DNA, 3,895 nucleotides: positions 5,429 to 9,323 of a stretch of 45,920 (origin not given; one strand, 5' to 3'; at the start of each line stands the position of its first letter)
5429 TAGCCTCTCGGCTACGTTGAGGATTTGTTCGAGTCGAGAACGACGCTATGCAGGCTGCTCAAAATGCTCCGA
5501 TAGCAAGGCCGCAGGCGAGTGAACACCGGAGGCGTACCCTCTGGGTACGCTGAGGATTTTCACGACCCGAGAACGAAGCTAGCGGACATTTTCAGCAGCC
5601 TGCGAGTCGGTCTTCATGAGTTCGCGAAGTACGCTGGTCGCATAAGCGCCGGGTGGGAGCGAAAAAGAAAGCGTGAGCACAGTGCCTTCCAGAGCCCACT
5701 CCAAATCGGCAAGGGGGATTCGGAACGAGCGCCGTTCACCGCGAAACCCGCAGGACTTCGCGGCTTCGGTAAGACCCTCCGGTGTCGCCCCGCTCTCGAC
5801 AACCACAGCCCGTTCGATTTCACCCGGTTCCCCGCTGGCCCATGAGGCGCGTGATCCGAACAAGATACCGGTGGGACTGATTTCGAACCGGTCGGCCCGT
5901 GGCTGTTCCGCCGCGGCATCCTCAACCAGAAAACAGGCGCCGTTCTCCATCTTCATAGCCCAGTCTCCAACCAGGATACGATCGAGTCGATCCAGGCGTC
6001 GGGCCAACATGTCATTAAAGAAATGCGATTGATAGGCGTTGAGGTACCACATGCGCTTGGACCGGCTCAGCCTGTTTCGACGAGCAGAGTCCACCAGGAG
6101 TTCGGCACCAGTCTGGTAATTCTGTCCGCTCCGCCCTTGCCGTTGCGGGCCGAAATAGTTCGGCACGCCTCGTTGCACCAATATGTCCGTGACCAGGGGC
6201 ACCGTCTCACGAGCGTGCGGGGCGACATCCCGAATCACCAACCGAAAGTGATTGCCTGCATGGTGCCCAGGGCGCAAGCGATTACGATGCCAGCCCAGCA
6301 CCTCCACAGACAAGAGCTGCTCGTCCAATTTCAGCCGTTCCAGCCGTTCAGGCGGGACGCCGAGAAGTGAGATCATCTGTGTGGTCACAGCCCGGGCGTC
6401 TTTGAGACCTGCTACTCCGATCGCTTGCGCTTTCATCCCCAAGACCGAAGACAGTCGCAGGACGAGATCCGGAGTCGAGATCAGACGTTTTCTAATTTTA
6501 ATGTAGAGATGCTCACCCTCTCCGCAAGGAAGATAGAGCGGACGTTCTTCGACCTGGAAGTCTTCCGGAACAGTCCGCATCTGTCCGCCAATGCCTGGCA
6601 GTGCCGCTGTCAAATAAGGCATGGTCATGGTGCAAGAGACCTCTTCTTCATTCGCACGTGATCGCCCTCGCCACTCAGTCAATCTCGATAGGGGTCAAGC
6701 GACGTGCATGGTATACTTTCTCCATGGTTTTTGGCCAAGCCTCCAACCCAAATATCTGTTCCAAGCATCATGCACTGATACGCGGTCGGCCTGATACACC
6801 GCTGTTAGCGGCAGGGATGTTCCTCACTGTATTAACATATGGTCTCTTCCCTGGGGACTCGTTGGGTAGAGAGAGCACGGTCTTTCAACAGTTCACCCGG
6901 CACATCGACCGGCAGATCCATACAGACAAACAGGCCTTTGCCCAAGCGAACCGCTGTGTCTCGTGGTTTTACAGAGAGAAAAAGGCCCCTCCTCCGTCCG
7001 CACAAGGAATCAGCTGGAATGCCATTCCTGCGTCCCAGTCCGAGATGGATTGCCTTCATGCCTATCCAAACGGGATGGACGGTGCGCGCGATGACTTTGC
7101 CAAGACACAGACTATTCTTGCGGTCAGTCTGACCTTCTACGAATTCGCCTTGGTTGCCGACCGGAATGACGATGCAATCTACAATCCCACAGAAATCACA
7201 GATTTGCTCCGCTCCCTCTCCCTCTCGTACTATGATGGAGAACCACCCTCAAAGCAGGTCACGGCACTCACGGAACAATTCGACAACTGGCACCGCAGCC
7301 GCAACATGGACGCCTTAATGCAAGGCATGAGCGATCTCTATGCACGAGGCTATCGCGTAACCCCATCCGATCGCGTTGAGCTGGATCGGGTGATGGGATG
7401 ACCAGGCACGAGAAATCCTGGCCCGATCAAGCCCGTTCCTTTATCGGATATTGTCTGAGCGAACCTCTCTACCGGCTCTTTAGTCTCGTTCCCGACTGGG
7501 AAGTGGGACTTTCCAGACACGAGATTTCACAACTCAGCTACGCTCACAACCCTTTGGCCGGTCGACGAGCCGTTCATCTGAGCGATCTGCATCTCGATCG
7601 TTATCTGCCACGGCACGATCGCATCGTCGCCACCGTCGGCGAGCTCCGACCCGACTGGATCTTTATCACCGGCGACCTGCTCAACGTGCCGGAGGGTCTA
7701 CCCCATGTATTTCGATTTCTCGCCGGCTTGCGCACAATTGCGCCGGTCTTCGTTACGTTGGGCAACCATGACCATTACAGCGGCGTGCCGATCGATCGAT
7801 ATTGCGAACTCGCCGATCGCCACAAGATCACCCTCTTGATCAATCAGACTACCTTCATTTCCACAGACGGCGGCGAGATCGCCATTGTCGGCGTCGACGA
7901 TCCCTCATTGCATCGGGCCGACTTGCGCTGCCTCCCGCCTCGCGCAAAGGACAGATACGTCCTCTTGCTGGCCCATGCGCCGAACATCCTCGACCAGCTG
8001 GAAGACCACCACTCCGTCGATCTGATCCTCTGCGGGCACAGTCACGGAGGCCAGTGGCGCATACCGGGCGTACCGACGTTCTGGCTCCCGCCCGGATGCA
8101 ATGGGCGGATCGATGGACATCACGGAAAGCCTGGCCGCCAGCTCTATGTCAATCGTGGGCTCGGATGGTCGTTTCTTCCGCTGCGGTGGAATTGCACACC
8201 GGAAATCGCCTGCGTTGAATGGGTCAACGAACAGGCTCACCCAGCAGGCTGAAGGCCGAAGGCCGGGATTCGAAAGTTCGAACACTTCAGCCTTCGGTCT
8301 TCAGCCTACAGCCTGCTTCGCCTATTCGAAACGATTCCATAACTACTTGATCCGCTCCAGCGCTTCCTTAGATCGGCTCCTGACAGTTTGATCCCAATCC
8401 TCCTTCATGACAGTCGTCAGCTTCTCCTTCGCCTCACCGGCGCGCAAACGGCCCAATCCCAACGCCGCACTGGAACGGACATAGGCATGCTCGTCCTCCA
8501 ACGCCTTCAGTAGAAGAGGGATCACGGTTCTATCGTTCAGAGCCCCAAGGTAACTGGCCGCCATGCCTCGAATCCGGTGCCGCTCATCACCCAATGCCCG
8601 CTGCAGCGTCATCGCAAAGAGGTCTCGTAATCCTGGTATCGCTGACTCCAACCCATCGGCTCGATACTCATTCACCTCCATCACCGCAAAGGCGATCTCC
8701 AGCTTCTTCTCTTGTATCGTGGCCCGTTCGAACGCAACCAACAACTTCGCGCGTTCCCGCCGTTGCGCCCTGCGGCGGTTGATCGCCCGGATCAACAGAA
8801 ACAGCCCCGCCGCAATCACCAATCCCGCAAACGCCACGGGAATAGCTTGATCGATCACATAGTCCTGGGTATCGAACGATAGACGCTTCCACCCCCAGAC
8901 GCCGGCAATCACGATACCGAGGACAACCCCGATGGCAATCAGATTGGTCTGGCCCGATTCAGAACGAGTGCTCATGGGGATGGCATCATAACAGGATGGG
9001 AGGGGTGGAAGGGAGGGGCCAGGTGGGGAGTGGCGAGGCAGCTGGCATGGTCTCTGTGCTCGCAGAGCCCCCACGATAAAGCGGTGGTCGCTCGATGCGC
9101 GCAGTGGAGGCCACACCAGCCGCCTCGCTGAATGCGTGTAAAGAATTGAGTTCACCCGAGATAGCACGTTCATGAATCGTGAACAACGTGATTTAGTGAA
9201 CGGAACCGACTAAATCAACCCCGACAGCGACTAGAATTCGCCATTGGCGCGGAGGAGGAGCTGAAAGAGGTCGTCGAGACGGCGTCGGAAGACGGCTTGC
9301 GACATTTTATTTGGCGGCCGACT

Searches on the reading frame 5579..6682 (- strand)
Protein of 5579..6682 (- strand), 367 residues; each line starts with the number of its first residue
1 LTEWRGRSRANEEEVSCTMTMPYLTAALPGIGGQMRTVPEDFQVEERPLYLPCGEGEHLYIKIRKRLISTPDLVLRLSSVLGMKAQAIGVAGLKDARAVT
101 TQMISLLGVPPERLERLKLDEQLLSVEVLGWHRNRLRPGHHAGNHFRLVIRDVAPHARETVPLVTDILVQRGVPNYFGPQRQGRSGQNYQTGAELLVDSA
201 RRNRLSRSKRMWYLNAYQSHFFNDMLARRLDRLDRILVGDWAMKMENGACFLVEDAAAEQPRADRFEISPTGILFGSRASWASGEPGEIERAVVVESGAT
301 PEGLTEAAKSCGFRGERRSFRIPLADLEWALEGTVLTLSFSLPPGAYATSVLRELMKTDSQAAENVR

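Call 47: search_protein_families(library=pfam, proteins=[window:5579-6682:-], max_evalue=0.001)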
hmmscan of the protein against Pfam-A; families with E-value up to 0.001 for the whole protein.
window:5579-6682:- (367 aa): 1 family
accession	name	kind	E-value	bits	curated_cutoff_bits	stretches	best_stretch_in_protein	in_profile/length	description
PF01142.23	TruD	-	2.1e-81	274.4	27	2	20-196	3-185/412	tRNA pseudouridine synthase D (TruD)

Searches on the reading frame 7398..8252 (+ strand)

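Call 47: search_protein_families(library=pfam, proteins=[window:7398-8252:+], max_evalue=0.001)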
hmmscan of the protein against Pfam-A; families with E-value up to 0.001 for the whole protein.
window:7398-8252:+ (284 aa): 2 families
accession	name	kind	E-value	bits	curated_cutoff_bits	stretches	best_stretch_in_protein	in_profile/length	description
PF00149.33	Metallophos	-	2.8e-14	54.4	21.5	1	57-217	2-190/191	Calcineurin-like phosphoesterase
PF12850.12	Metallophos_2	-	1.2e-06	29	27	1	59-221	4-122/154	Calcineurin-like phosphoesterase superfamily domain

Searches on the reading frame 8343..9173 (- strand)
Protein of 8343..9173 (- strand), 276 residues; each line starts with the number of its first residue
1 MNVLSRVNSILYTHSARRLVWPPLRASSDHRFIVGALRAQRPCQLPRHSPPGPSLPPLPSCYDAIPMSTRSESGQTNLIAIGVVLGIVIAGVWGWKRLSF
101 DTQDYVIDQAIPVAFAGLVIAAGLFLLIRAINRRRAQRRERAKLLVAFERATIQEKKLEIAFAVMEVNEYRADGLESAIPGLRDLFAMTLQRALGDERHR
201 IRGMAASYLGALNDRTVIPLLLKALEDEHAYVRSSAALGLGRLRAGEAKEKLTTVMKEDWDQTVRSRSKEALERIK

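Call 47: search_protein_families(library=pfam, proteins=[window:8343-9173:-], max_evalue=0.001)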
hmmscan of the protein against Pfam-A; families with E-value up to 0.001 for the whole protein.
window:8343-9173:- (276 aa): 4 families
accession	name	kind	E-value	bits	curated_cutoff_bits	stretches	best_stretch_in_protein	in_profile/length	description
PF13646.12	HEAT_2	-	7.7e-15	55.4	27.7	1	190-273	5-88/88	HEAT repeats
PF03130.22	HEAT_PBS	-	1.6e-07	31.6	20.9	0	201-227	1-27/27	PBS lyase HEAT-like repeat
PF02985.28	HEAT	-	6.8e-07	29.4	23.5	1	217-243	1-27/31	HEAT repeat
PF13513.12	HEAT_EZ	-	0.0001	23.2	27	0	217-243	29-55/55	HEAT-like repeat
